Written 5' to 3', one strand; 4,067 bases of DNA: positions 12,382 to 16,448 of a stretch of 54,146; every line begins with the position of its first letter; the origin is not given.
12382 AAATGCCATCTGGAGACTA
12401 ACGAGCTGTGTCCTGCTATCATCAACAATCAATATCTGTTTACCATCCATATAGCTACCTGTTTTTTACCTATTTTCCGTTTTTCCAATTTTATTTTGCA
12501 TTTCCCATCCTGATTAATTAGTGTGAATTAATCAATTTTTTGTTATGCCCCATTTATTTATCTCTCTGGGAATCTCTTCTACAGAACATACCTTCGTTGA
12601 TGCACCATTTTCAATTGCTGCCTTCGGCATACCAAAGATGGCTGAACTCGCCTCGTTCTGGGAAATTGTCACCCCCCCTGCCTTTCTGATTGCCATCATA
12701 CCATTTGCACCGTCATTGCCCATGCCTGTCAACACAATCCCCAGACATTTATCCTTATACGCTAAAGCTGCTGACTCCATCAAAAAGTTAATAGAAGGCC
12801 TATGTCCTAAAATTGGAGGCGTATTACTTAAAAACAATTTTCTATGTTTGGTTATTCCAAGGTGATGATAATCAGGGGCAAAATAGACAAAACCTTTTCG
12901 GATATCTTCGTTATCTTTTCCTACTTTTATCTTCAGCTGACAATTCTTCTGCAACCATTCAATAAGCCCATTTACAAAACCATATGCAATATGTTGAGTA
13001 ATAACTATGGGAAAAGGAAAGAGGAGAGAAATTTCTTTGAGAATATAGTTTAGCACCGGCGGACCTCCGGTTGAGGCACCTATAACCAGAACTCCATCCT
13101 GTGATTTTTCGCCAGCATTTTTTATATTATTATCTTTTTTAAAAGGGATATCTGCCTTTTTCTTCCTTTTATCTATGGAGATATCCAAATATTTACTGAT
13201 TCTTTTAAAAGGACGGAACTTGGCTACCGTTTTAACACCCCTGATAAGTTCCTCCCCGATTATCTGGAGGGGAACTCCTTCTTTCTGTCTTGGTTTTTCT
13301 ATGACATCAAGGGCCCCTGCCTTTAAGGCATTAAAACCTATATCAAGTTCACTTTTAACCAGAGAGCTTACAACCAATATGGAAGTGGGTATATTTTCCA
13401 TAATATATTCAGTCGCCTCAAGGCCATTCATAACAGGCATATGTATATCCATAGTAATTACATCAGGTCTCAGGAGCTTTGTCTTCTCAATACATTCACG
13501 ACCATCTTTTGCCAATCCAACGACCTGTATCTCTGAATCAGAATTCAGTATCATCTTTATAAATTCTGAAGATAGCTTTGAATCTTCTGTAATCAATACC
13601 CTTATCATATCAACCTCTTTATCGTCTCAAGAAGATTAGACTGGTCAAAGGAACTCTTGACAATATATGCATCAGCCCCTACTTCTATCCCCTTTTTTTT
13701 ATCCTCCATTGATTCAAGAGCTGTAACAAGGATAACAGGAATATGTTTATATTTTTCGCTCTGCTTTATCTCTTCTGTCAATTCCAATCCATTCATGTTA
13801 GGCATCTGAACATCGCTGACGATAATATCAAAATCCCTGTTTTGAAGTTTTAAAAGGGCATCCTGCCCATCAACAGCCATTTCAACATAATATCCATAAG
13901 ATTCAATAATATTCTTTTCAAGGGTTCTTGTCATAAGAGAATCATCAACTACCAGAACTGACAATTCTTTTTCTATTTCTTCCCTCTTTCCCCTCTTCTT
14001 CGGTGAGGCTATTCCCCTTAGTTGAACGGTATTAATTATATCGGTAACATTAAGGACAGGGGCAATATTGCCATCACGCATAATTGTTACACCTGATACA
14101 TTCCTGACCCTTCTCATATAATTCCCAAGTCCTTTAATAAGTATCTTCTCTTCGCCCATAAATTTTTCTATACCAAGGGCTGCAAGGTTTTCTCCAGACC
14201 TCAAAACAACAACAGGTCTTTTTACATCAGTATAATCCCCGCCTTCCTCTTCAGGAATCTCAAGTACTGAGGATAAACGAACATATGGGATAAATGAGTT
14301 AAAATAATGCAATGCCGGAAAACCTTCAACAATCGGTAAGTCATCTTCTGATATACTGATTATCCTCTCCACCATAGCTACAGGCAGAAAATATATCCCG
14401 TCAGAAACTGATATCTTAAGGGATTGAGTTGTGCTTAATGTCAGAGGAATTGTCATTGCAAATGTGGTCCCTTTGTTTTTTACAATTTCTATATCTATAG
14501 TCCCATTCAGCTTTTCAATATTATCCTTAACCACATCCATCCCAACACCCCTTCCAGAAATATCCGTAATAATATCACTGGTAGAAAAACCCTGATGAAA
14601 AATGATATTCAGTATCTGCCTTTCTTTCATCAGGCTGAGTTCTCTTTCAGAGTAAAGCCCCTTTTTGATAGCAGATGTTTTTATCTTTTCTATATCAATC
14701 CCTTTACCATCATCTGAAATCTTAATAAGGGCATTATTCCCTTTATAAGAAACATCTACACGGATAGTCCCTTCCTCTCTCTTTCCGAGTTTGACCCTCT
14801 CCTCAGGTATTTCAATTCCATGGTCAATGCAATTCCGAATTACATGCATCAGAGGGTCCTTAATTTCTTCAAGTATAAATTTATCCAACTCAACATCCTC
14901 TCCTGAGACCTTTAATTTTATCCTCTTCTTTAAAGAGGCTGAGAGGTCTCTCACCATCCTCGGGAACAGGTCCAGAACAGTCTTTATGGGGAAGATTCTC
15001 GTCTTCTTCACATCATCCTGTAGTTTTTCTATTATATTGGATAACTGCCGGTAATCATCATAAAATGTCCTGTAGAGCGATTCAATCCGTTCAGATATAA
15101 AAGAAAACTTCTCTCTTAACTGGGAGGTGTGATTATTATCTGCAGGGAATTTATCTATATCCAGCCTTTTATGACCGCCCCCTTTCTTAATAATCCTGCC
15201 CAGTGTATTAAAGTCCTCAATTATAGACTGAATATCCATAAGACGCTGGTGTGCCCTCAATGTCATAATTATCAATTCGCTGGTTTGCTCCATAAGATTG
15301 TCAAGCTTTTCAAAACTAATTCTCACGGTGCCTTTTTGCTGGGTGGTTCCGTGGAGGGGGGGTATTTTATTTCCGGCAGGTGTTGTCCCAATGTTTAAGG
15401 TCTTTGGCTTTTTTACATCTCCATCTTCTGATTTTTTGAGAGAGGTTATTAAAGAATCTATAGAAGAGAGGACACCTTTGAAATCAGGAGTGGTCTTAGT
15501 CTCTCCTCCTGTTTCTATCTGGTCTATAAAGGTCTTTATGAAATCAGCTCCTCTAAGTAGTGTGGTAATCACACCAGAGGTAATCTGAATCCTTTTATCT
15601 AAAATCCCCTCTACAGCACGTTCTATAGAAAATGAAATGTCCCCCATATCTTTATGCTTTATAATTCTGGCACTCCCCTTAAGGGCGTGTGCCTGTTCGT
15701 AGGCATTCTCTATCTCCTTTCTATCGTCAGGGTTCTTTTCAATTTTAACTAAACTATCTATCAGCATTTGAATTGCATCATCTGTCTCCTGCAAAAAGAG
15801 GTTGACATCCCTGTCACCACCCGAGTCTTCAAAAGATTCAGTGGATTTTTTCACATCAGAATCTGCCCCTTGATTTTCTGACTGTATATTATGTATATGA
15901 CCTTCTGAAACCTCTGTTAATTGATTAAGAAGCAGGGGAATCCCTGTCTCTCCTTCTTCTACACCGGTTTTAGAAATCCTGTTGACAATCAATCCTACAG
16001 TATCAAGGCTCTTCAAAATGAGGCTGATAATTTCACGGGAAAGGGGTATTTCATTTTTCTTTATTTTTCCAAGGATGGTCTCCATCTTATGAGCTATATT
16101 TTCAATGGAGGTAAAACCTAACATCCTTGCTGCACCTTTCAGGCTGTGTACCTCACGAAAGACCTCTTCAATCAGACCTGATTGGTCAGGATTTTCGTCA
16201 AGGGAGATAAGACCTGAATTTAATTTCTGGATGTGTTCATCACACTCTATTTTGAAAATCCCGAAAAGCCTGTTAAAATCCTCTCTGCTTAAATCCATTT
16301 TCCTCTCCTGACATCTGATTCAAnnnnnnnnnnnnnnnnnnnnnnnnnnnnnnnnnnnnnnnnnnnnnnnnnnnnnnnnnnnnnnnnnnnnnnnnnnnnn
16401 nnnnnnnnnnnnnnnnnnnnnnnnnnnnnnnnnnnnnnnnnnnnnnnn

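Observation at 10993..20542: Complete Wsp-like chemosensory operon with a haem-c (CxxCH) chemoreceptor and a diguanylate cyclase output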

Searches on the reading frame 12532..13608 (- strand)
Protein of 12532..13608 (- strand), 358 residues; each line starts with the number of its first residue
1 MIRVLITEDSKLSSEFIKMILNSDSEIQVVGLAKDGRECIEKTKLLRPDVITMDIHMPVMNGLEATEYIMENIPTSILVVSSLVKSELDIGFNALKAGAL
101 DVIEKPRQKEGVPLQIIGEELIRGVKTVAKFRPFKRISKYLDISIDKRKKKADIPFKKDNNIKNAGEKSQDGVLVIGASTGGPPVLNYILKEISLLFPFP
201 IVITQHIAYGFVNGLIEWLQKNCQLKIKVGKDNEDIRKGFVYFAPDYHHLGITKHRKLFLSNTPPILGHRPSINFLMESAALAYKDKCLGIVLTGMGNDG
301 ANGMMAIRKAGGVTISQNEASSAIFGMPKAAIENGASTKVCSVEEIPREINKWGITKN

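Call 3: search_protein_families(library=pfam, proteins=[window:12532-13608:-], max_evalue=0.01)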
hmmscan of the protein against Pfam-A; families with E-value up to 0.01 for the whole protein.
window:12532-13608:- (358 aa): 2 families
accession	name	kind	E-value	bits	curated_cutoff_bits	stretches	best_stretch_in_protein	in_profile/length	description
PF01339.22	CheB_methylest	-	6e-56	189.3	24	1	175-350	2-174/174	CheB methylesterase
PF00072.30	Response_reg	-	2.6e-19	69.8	30.2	1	4-110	1-104/111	Response regulator receiver domain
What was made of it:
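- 12532..13608 (-): cheB methylesterase with N-terminal REC (358 aa). Its start overlaps the cheA stop by 4 bp. Pfam CheB_methylest 6e-56 and REC 2.6e-19 (call 3).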

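Call 4: search_protein_families(library=ncbifam, proteins=[window:12532-13608:-], max_evalue=0.01)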
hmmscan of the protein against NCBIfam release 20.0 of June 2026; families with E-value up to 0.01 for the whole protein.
window:12532-13608:- (358 aa): 62 families (the best 25 are shown)
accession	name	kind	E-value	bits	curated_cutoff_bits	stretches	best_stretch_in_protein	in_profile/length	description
NF001965.0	PRK00742.1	subfamily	5.7e-99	331.7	293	1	2-352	4-351/357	chemotaxis-specific protein-glutamate methyltransferase CheB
NF009206.0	PRK12555.1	subfamily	1.7e-95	319.9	342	1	2-351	1-333/340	chemotaxis-specific protein-glutamate methyltransferase CheB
NF041367.1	CheY_Halo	equivalog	2.6e-18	66.5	200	1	4-112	1-106/114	chemotaxis protein CheY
NF052445.1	RespRegMctR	equivalog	1.8e-15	56.9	300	1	2-103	2-102/205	two-component system response regulator MctR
NF007935.0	PRK10651.1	equivalog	3.4e-13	49.3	250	1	3-99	8-103/216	two-component system response regulator NarL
NF007018.1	PRK09483.1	equivalog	1e-12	48.1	280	1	1-109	1-108/217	UvrY/SirA/GacA family response regulator transcription factor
TIGR02875.1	spore_0_A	equivalog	3.4e-12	46.2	200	1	2-107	3-109/262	sporulation transcription factor Spo0A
NF008677.0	PRK11697.1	equivalog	4e-12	46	246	1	1-81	1-81/238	two-component system response regulator BtsR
NF008469.0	PRK11361.1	equivalog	1.7e-11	43.5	714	1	3-126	6-126/461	acetoacetate metabolism transcriptional regulator AtoC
NF045991.1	RespRegCtrARhodob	equivalog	3.1e-11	43.5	350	1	2-115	1-111/224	response regulator transcription factor CtrA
NF011896.0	PRK15369.1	equivalog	4.9e-11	42.6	242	1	2-105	4-106/211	two component system response regulator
NF047465.1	hybrid_HK_LvrA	exception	5.7e-10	37.8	1200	1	3-113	469-577/819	hybrid histidine kinase/response regulator LvrA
NF007969.0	PRK10693.1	equivalog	7.2e-10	38.4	329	1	3-107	9-110/337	two-component system response regulator RssB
NF040689.1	MtrAB_MtrA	equivalog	1.9e-09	37.2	300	1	4-110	1-103/219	MtrAB system response regulator MtrA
NF041733.1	resp_reg_CseB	equivalog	2.1e-09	37.1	350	1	3-109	2-104/228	two-component system response regulator CseB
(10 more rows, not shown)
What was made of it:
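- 12532..13608 (-): NCBIfam CheB subfamily NF001965 scores 331.7 bits against a cut-off of 293 (call 4).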

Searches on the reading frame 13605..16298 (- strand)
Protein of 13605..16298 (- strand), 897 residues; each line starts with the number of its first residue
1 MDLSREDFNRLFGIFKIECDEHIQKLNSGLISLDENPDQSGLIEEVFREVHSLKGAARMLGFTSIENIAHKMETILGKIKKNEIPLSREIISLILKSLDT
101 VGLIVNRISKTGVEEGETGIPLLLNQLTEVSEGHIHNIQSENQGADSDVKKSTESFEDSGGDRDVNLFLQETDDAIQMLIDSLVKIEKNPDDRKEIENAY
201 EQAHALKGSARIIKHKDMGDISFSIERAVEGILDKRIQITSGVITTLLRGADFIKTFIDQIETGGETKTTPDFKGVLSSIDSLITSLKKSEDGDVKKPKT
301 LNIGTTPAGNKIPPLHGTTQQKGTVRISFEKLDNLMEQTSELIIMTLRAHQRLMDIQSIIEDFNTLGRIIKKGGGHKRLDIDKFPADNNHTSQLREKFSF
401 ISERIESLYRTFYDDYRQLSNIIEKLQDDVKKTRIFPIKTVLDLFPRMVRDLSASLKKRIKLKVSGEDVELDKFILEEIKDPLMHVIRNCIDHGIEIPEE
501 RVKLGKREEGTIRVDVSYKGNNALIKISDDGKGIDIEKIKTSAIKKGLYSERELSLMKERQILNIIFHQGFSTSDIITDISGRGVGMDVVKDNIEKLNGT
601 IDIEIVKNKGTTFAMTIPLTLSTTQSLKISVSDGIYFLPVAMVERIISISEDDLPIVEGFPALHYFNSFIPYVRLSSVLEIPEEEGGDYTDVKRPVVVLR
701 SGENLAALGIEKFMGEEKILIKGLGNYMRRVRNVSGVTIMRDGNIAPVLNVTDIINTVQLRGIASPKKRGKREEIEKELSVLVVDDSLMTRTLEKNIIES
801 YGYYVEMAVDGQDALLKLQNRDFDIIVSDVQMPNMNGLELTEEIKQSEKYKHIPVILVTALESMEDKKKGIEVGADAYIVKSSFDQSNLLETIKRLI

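Call 3: search_protein_families(library=pfam, proteins=[window:13605-16298:-], max_evalue=0.01)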
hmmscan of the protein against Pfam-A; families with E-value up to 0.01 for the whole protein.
window:13605-16298:- (897 aa): 5 families
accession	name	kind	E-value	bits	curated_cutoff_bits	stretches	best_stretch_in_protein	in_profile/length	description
PF00072.30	Response_reg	-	4e-27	95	30.2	1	781-893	1-110/111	Response regulator receiver domain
PF01627.28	Hpt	-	1.8e-25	89.4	24.6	2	11-100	2-80/84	Hpt domain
PF02518.31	HATPase_c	-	4e-17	63.1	26.4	1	481-620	4-110/111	Histidine kinase-, DNA gyrase B-, and HSP90-like ATPase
PF01584.24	CheW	-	9.1e-15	54.9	23.5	1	627-757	3-136/138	CheW-like domain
PF02895.20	H-kinase_dim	-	3.7e-07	31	23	1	324-357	3-36/68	Signal transducing histidine kinase, homodimeric domain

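Call 4: search_protein_families(library=ncbifam, proteins=[window:13605-16298:-], max_evalue=0.01)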
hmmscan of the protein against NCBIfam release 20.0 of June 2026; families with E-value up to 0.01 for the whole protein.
window:13605-16298:- (897 aa): 112 families (the best 25 are shown)
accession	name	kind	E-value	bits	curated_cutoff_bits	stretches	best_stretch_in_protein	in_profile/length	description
NF041336.1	CheA_Halo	equivalog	2e-127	426.6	950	3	413-752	331-664/666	chemotaxis protein CheA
NF007835.0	PRK10547.1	equivalog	1.4e-88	298.2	793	2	418-754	325-656/670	chemotaxis protein CheA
NF007135.0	PRK09581.1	equivalog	2.5e-24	85.9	474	1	780-896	4-119/457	PleD family two-component system response regulator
NF008099.0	PRK10841.1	equivalog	8e-24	83.4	920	1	768-881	814-925/949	two-component system sensor histidine kinase RcsC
TIGR02956.1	TMAO_torS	equivalog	5e-23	81.2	676.5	2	778-895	701-818/967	TMAO reductase system sensor histidine kinase/response regulator TorS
NF008318.0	PRK11107.1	equivalog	4.1e-22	78.1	890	1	575-894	474-782/920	two-component sensor histidine kinase BarA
NF007901.0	PRK10610.1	equivalog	1.9e-21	76.5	189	1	776-893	3-120/129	chemotaxis response regulator CheY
NF008302.0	PRK11091.1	equivalog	2.1e-21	75.8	838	1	769-896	516-642/779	aerobic respiration two-component sensor histidine kinase ArcB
NF041947.1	LuxQ_Vibrio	equivalog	4.6e-21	74.4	1200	2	769-882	713-825/843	quorum-sensing autoinducer 2 sensor kinase/phosphatase LuxQ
NF045944.1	ResRegRpaBCyano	equivalog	4.7e-21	75.2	330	1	782-891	1-106/229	response regulator transcription factor RpaB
TIGR02154.1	PhoB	equivalog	1.8e-19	69.9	296.2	1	780-894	4-117/226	phosphate regulon transcriptional regulator PhoB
NF011874.0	PRK15347.1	equivalog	1.8e-19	69.3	852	1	778-881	690-795/921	two component system sensor kinase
TIGR01387.1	cztR_silR_copR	subfamily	2e-19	70.1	279.2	1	781-896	1-113/218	heavy metal response regulator transcription factor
NF053854.1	RespRegPhoBBctds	equivalog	2e-19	69.8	270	1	781-882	1-101/225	two-component system response regulator PhoB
NF041367.1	CheY_Halo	equivalog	6.5e-19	68.4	200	1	781-896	1-113/114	chemotaxis protein CheY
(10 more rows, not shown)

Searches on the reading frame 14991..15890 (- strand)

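Call 14: search_protein_families(library=pfam, proteins=[window:14991-15890:-], max_evalue=10)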
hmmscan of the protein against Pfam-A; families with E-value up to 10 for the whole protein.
seq(300 aa): 6 families
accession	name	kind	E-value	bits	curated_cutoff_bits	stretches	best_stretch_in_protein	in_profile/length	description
PF02895.20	H-kinase_dim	-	9.7e-09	36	23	1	188-221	3-36/68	Signal transducing histidine kinase, homodimeric domain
PF01627.28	Hpt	-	3.9e-07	30.6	24.6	1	30-109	4-72/84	Hpt domain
PF05218.19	DUF713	-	0.03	14.6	24.5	1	222-293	46-111/185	Protein of unknown function (DUF713)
PF00748.24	Calpain_inhib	-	0.082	13.8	22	1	34-63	61-90/130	Calpain inhibitor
PF18858.6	LPD39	-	0.097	12.8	27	1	242-290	112-160/198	Large polyvalent protein associated domain 39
PF22098.1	DUF6942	-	0.15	12.5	27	1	255-290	122-156/161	Family of unknown function (DUF6942)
